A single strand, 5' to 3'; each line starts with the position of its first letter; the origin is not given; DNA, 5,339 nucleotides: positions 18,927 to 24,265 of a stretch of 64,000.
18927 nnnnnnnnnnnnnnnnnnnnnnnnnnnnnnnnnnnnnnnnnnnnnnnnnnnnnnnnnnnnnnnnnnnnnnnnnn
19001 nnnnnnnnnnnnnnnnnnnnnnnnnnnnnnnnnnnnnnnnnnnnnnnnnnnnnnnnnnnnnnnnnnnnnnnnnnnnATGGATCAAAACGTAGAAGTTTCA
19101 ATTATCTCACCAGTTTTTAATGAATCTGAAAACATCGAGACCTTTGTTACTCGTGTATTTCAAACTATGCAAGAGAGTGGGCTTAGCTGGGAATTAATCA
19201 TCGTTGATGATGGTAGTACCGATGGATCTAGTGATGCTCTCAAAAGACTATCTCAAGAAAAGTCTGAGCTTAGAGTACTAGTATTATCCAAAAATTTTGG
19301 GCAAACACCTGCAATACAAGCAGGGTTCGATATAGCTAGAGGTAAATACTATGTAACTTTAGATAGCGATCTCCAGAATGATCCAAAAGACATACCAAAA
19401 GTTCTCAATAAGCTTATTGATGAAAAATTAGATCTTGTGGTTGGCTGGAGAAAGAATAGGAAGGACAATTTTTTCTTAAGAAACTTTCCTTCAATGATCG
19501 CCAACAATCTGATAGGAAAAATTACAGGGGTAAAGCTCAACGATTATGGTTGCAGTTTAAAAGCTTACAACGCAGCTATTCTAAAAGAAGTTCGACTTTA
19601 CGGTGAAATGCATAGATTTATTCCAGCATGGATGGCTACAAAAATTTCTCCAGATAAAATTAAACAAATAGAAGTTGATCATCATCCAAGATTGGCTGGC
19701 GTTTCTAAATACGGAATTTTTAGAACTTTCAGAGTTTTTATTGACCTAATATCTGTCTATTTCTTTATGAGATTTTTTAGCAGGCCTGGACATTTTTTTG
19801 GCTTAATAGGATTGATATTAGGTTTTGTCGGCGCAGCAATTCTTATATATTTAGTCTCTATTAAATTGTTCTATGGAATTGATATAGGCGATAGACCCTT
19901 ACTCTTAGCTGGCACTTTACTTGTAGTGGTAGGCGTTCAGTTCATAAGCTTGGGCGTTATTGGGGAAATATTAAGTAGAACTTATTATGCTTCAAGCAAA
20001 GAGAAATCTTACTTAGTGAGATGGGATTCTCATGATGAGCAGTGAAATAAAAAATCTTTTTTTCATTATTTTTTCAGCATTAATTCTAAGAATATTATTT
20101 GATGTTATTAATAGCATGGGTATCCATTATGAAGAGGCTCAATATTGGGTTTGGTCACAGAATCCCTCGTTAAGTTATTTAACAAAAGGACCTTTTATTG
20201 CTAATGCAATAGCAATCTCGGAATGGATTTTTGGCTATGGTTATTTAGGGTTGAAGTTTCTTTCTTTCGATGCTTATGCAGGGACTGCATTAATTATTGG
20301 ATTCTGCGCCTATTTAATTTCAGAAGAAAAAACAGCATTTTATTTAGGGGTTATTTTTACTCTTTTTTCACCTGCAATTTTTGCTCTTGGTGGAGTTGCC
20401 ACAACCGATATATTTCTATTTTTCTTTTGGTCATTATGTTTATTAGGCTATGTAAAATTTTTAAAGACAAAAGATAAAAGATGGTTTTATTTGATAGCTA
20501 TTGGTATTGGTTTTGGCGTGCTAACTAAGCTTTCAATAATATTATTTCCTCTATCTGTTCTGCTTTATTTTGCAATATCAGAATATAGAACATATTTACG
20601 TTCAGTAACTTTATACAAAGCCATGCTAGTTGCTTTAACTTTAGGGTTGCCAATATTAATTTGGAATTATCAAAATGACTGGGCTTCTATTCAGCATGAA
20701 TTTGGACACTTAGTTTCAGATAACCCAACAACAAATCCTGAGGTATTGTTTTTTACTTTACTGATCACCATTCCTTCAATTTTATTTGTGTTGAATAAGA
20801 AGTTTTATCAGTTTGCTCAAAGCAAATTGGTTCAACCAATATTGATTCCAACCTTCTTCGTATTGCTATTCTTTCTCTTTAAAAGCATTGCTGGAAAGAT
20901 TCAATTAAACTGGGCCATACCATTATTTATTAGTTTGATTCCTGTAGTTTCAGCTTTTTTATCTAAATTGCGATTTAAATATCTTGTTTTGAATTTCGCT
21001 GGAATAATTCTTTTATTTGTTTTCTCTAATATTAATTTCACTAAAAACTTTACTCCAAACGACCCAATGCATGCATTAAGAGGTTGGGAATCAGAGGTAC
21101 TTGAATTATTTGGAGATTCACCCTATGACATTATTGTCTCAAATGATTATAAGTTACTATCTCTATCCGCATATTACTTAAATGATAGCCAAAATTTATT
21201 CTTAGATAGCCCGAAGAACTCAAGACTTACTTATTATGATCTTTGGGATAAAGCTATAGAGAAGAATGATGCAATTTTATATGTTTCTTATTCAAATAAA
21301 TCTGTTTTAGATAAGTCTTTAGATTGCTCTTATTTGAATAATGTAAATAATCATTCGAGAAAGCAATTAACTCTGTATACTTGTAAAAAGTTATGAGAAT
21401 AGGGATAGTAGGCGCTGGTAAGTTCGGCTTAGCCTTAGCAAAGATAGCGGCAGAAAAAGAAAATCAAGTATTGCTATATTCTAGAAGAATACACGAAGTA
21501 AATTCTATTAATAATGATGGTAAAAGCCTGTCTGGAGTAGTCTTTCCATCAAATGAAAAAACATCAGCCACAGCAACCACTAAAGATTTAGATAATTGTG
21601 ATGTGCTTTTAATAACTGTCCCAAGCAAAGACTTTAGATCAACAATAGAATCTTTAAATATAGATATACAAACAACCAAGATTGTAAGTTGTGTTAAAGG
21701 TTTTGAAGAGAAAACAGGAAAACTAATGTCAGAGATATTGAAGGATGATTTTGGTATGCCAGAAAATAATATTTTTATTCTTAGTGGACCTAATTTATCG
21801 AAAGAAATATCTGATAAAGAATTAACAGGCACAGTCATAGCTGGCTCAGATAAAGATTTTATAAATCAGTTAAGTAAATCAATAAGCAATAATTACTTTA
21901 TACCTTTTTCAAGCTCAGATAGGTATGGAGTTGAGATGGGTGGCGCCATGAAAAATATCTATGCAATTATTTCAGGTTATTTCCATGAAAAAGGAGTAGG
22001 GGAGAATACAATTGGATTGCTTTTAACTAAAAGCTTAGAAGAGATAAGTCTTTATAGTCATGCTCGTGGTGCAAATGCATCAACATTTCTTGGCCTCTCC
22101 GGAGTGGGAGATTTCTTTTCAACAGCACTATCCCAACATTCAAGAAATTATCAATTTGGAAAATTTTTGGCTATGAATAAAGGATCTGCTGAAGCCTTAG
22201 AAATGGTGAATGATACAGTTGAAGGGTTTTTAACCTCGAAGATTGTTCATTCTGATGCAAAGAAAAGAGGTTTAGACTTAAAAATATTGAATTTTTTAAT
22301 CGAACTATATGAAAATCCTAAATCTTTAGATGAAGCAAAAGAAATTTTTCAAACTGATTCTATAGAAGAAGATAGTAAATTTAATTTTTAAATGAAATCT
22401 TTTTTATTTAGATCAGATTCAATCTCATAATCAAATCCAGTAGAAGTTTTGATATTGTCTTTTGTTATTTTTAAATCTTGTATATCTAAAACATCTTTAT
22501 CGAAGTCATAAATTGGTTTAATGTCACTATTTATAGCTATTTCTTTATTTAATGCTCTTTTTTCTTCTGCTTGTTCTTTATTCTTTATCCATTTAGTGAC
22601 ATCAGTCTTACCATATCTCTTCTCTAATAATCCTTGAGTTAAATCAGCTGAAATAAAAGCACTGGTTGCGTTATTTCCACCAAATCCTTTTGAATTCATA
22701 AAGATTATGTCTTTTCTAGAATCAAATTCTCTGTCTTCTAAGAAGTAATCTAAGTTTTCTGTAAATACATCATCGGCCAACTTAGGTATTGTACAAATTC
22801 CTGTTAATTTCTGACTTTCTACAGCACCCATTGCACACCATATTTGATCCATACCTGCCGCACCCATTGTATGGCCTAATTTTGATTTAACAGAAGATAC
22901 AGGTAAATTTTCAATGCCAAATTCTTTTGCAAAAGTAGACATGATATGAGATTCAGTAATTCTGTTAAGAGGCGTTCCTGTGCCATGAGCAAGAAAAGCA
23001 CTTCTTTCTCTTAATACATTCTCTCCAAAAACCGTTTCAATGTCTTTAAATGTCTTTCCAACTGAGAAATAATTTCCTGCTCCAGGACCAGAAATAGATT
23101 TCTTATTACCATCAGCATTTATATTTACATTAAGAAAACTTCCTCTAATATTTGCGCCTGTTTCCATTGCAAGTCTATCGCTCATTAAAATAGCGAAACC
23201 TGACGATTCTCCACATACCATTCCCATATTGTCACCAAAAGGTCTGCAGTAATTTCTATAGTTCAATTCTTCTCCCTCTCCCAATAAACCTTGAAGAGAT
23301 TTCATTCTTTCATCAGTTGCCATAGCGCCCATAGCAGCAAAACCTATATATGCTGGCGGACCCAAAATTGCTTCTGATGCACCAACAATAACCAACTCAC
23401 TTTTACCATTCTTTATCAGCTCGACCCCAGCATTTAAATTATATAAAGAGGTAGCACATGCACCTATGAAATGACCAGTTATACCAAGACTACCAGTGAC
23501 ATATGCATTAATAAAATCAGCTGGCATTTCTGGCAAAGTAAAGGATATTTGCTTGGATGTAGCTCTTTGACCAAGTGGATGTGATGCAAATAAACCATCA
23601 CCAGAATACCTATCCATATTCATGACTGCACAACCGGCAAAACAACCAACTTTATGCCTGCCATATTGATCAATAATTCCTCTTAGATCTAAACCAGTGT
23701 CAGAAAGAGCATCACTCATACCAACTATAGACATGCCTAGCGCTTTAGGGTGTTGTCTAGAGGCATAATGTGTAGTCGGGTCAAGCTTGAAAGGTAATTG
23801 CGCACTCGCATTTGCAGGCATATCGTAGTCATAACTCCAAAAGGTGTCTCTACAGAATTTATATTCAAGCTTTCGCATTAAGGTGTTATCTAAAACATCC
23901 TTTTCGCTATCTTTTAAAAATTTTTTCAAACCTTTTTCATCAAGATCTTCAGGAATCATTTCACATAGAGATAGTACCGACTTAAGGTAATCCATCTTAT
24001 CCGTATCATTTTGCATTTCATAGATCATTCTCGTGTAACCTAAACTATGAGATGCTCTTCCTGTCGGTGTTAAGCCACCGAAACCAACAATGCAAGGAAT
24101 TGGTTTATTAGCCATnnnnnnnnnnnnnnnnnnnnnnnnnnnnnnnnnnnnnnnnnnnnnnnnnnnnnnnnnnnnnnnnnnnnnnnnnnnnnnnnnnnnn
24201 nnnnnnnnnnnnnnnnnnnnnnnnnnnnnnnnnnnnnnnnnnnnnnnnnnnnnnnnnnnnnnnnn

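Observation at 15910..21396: Compact operon with two ArnT-like GT-C transferases, two PAP2 phosphatases and one ArnC/GtrB-like GT2: candidate system for phosphate-free, glycosylated lipid A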

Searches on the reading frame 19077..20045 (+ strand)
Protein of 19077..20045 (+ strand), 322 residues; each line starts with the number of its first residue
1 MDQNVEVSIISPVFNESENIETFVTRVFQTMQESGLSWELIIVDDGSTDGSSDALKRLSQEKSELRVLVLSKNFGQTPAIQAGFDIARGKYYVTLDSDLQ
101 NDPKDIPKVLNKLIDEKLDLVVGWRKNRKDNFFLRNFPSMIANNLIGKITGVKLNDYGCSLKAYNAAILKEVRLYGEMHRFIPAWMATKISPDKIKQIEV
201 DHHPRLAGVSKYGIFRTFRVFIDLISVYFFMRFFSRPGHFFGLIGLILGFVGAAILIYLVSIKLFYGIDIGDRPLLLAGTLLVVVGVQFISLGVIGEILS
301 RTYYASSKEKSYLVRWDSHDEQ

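Call 4: search_protein_families(library=pfam, proteins=[window:19077-20045:+], max_evalue=0.01)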
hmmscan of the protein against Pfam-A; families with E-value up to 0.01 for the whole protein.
window:19077-20045:+ (322 aa): 2 families
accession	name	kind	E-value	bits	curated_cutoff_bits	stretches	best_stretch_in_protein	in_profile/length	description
PF00535.33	Glycos_transf_2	-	1.1e-31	110.5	23.3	1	8-171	1-166/168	Glycosyl transferase family 2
PF10111.15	Glyco_tranf_2_2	-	0.001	19.1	27.3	1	9-112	2-109/276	Glycosyltransferase like family 2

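Call 5: search_protein_families(library=ncbifam, proteins=[window:19077-20045:+], max_evalue=0.01)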
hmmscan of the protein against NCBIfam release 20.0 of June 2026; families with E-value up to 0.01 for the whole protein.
window:19077-20045:+ (322 aa): 21 families
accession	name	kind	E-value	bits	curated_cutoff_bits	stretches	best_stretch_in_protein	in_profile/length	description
NF007986.1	PRK10714.1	equivalog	1.3e-55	188.6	529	1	6-314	7-308/316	undecaprenyl-phosphate 4-deoxy-4-formamido-L-arabinose transferase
NF047588.1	GlcsyltransPgfSStrep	equivalog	8.4e-32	110.6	500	1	6-314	2-302/308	glycosyltransferase PgfS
TIGR04182.1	glyco_TIGR04182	equivalog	3.6e-20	72.6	325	1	6-301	1-284/293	S-layer glycoprotein N-glycosyltransferase AglJ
NF047683.1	TeichurnBiosyTuaG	equivalog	6.1e-17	62.1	400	1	3-112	4-110/252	teichuronic acid biosynthesis protein TuaG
TIGR03937.1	PgaC_IcaA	equivalog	8.3e-16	57.9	422.3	1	3-114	43-151/407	poly-beta-1,6-N-acetyl-D-glucosamine synthase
NF007482.0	PRK10073.1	equivalog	1.8e-15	56.8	423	1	2-121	3-118/334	glycosyltransferase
NF058614.1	PPMAGASynPpgS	equivalog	2.8e-15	56.3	370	1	7-130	2-118/226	polyprenyl-phospho-N-acetylgalactosaminyl synthase PpgS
NF041875.1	EPS_EpsD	equivalog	2.4e-11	43.6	370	1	7-122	1-113/325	exopolysaccharide biosynthesis glycosyltransferase EpsD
TIGR04283.1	glyco_like_mftF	equivalog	3.7e-09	36.5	182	1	7-118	1-101/221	TIGR04283 family arsenosugar biosynthesis glycosyltransferase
TIGR03965.1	mycofact_glyco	equivalog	1.7e-08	33.8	280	1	4-122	73-188/467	mycofactocin biosynthesis glycosyltransferase MftF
NF010496.0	PRK13915.1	equivalog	2.4e-08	33.4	262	1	3-123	29-153/307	glucosyl-3-phosphoglycerate synthase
TIGR03111.1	glyc2_xrt_Gpos1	hypoth_equivalog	1.1e-07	31.1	363.95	1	6-113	50-156/439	TIGR03111 family XrtG-associated glycosyltransferase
NF045692.1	OglycostaseCruG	equivalog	1.3e-07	30.9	600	1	5-121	41-160/386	2'-O-glycosyltransferase CruG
TIGR04009.1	wcaE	equivalog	4e-07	29.6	369.2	1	7-98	3-92/248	colanic acid biosynthesis glycosyltransferase WcaE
NF038302.1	EPS_HpsE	equivalog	6.1e-07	28.7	300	1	6-101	2-99/307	hormogonium polysaccharide biosynthesis glycosyltransferase HpsE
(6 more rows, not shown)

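Call 17: search_solved_structures(query=window:19077-20045:+, max_evalue=0.001)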
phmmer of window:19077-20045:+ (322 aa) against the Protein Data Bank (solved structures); distinct sequences matched with E-value up to 0.001: 22.
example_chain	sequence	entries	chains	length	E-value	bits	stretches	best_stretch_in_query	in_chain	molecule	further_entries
9bhc_C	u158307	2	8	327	6.5e-50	173.2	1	6-314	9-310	Undecaprenyl-phosphate 4-deoxy-4-formamido-L-arabinose transferase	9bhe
8vxh_A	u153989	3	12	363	9.3e-50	172.7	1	6-314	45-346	Undecaprenyl-phosphate 4-deoxy-4-formamido-L-arabinose transferase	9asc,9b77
9hwj_A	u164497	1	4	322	6.2e-49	170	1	6-312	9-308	Undecaprenyl-phosphate 4-deoxy-4-formamido-L-arabinose transferase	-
5eke_A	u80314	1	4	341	6.6e-35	123.9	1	4-314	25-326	Uncharacterized glycosyltransferase sll0501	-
5ekp_C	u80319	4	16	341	9.1e-35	123.5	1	4-314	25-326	Uncharacterized glycosyltransferase sll0501 | Glycosyltransferase sll0501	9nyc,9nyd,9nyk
9nye_A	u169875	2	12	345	9.5e-35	123.4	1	4-314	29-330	Glycosyltransferase sll0501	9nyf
5mlz_A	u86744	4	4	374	4.8e-17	65.3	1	3-171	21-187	Dolichol monophosphate mannose synthase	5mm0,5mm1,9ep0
5hea_A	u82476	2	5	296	1.5e-07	34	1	1-120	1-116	Putative glycosyltransferase (GalT1)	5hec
6h1j_A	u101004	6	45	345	4.1e-07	32.6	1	6-123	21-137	Probable ss-1,3-N-acetylglucosaminyltransferase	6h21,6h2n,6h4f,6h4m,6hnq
2z87_A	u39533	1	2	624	1.9e-06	30.5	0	7-113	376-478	Chondroitin synthase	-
2z86_A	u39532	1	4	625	1.9e-06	30.4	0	7-113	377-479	Chondroitin synthase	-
8bz8_A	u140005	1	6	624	9e-06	28.2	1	3-124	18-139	Glycosyltransferase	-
8bz4_A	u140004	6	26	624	9e-06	28.2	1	3-124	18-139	Glycosyltransferase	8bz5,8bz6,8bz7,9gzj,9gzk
6p61_A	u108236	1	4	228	0.00028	23.3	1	6-114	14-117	Glycosyltransferase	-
3bcv_A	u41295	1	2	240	0.00032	23.1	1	6-102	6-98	Putative glycosyltransferase protein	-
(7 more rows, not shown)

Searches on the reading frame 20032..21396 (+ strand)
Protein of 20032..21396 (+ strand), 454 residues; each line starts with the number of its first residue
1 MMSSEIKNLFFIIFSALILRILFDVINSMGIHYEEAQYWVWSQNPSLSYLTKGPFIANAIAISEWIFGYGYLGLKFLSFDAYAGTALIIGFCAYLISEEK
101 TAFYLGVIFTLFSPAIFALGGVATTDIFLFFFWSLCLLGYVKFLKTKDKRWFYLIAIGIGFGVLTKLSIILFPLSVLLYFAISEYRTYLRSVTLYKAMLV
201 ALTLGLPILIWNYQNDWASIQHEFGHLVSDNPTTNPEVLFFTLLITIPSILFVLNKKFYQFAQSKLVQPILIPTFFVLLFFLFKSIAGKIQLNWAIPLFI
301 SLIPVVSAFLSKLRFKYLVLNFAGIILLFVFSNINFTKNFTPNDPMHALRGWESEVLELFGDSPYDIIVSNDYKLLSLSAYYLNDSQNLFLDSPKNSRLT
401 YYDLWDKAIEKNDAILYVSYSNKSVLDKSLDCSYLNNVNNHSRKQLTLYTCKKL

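Call 4: search_protein_families(library=pfam, proteins=[window:20032-21396:+], max_evalue=0.01)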
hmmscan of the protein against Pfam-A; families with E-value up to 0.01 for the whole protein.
window:20032-21396:+ (454 aa): 2 families
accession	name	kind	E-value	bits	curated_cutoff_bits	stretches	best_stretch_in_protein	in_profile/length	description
PF13231.12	PMT_2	-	6.5e-15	56.1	26.1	1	52-211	2-160/160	Dolichyl-phosphate-mannose-protein mannosyltransferase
PF02366.24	PMT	-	9.5e-10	38.9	22.7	1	62-214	71-236/245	Dolichyl-phosphate-mannose-protein mannosyltransferase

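Call 5: search_protein_families(library=ncbifam, proteins=[window:20032-21396:+], max_evalue=0.01)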
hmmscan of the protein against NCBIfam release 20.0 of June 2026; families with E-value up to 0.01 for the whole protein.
window:20032-21396:+ (454 aa): 0 families

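Call 10: search_solved_structures(query=window:20032-21396:+, max_evalue=0.01)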
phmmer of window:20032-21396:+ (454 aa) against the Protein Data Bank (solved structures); distinct sequences matched with E-value up to 0.01: 0.

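Call 56: search_solved_structures(query=A3, max_evalue=1, show_alignments=1)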
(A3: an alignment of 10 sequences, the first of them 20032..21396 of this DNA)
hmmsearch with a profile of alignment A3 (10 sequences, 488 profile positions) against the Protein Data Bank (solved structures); distinct sequences matched with E-value up to 1: 1.
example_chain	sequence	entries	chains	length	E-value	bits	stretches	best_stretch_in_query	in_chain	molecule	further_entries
5ezm_A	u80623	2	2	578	0.00089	21.3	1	47-338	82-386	4-amino-4-deoxy-L-arabinose transferase or related glycosyltransferases of PMT family | 4-amino-4-deoxy-L-arabinose (L-Ara4N) transferase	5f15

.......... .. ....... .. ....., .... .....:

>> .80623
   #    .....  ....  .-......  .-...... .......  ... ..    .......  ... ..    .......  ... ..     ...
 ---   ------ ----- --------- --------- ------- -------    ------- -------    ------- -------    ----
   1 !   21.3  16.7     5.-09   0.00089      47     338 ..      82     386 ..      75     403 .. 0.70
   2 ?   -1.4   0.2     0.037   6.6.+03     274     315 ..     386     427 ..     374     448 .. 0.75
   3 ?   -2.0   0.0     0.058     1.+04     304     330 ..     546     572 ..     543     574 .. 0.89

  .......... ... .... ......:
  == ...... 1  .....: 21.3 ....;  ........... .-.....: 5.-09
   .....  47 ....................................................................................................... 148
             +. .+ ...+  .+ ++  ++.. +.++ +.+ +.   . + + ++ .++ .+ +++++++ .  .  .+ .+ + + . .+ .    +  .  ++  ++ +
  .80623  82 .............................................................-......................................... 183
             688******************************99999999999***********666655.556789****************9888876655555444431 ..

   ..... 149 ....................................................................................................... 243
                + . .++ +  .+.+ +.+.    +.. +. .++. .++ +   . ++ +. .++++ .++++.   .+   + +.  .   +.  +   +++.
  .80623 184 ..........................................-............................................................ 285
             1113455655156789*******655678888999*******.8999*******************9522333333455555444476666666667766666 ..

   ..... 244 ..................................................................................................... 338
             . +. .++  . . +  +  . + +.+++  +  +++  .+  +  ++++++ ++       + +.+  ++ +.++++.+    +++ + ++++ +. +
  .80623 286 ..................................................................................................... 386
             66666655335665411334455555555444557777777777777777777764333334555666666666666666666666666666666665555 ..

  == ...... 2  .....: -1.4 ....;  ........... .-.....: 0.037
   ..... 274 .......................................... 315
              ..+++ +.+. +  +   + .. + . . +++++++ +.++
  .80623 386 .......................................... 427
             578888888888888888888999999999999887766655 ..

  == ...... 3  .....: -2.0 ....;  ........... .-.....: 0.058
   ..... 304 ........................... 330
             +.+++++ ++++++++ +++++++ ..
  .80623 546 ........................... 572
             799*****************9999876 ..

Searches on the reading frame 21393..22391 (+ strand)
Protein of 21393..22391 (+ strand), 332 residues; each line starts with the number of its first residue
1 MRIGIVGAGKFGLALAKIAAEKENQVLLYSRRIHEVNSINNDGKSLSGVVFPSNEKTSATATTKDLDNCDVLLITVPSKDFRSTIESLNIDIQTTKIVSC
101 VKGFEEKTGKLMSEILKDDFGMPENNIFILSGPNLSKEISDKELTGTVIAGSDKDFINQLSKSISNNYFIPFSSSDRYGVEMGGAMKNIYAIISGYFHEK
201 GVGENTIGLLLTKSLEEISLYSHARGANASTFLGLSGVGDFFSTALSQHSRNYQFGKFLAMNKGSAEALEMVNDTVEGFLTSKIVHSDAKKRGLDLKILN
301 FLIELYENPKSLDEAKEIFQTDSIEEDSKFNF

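Call 4: search_protein_families(library=pfam, proteins=[window:21393-22391:+], max_evalue=0.01)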
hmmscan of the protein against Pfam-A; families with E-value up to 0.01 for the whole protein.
window:21393-22391:+ (332 aa): 8 families
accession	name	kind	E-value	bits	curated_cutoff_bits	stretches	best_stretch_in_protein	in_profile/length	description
PF07479.19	NAD_Gly3P_dh_C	-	5.4e-34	117.9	25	1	176-315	1-140/142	NAD-dependent glycerol-3-phosphate dehydrogenase C-terminus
PF01210.29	NAD_Gly3P_dh_N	-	2.2e-30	106.2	23.1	1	3-155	2-156/158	NAD-dependent glycerol-3-phosphate dehydrogenase N-terminus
PF20618.3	GPD_NAD_C_bact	-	3.4e-09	37.6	27.6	1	236-300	1-64/66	Bacterial GPD, NAD-dependent C-terminal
PF03807.23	F420_oxidored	-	5.5e-08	33.7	21.6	1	2-101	1-92/94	NADP oxidoreductase coenzyme F420-dependent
PF02558.23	ApbA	-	8.7e-08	32.4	22.2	1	3-104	1-103/150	Ketopantoate reductase PanE/ApbA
PF03721.20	UDPG_MGDP_dh_N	-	0.0013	18.8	27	1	1-78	1-86/187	UDP-glucose/GDP-mannose dehydrogenase family, NAD binding domain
PF02826.25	2-Hacid_dh_C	-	0.0033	17.3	25.1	1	2-40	38-76/178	D-isomer specific 2-hydroxyacid dehydrogenase, NAD binding domain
PF03446.21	NAD_binding_2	-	0.0047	17.4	21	1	2-85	1-73/161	NAD binding domain of 6-phosphogluconate dehydrogenase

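Call 5: search_protein_families(library=ncbifam, proteins=[window:21393-22391:+], max_evalue=0.01)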
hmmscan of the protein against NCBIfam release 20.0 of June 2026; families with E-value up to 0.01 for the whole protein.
window:21393-22391:+ (332 aa): 29 families (the best 25 are shown)
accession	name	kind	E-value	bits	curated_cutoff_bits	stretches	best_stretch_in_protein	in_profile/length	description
NF000942.0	PRK00094.1-4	subfamily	3.3e-76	256.6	257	1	1-318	3-323/334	NAD(P)H-dependent glycerol-3-phosphate dehydrogenase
NF000946.0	PRK00094.2-4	equivalog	3.8e-73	246.4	455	1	2-320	6-325/342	NAD(P)H-dependent glycerol-3-phosphate dehydrogenase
NF000944.0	PRK00094.2-2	equivalog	5.8e-63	213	603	1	1-320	21-341/371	NAD(P)H-dependent glycerol-3-phosphate dehydrogenase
NF000941.0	PRK00094.1-3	equivalog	7.9e-63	212.7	423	1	2-326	3-332/336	NAD(P)H-dependent glycerol-3-phosphate dehydrogenase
NF000940.0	PRK00094.1-2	subfamily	3.8e-56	191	202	1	1-311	1-312/330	NAD(P)H-dependent glycerol-3-phosphate dehydrogenase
NF011212.0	PRK14619.1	equivalog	1.8e-55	188.4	377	2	58-315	38-295/309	NAD(P)H-dependent glycerol-3-phosphate dehydrogenase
NF011211.0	PRK14618.1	equivalog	1.4e-53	182.2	489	1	1-301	5-302/328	NAD(P)H-dependent glycerol-3-phosphate dehydrogenase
NF009098.0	PRK12439.1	equivalog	4.1e-53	180.9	436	1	2-299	9-307/341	NAD(P)H-dependent glycerol-3-phosphate dehydrogenase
NF000939.0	PRK00094.1-1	equivalog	9e-49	166.3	473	1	2-326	7-335/339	NAD(P)H-dependent glycerol-3-phosphate dehydrogenase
NF000947.0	PRK00094.2-5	equivalog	5.2e-48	164.1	251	1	1-303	5-311/323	NAD(P)H-dependent glycerol-3-phosphate dehydrogenase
NF000943.0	PRK00094.2-1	equivalog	3.7e-47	161.4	400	1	1-319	1-293/296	NAD(P)H-dependent glycerol-3-phosphate dehydrogenase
NF011213.0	PRK14620.1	equivalog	2.1e-46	158.6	478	1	1-315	1-320/326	NAD(P)H-dependent glycerol-3-phosphate dehydrogenase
TIGR03376.1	glycerol3P_DH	equivalog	1.8e-34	119.4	285.5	1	2-295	1-316/342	glycerol-3-phosphate dehydrogenase (NAD(+))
NF000945.0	PRK00094.2-3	equivalog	1.1e-29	104.3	491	1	1-288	1-313/352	NAD(P)H-dependent glycerol-3-phosphate dehydrogenase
TIGR00745.1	apbA_panE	subfamily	1.6e-07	30.9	141.35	1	2-99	1-100/305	2-dehydropantoate 2-reductase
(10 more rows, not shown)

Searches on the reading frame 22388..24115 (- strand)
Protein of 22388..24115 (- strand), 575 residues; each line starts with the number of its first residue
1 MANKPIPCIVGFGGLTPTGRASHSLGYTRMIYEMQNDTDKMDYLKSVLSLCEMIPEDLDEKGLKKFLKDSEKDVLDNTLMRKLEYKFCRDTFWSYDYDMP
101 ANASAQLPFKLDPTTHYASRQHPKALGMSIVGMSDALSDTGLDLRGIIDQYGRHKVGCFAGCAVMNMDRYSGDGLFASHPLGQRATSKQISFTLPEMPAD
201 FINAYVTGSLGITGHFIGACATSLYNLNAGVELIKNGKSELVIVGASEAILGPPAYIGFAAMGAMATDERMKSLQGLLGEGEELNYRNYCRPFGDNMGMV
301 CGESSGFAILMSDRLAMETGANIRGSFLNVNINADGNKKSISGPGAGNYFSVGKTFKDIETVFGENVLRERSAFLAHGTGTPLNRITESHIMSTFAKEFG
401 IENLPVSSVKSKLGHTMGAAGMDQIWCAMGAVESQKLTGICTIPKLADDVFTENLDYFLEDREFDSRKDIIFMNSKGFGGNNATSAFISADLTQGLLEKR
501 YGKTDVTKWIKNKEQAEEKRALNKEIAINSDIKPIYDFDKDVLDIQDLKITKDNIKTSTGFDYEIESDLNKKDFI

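Call 93: search_protein_families(library=pfam, proteins=[window:22388-24115:-], max_evalue=0.00001)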
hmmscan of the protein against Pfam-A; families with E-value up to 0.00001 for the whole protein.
window:22388-24115:- (575 aa): 2 families
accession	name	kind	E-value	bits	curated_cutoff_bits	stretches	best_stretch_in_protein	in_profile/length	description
PF00109.32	ketoacyl-synt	-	1.8e-13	51.2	20.8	1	130-312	94-248/252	Beta-ketoacyl synthase, N-terminal domain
PF02801.28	Ketoacyl-synt_C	-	1.1e-08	35.5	20.8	1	376-437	50-112/119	Beta-ketoacyl synthase, C-terminal domain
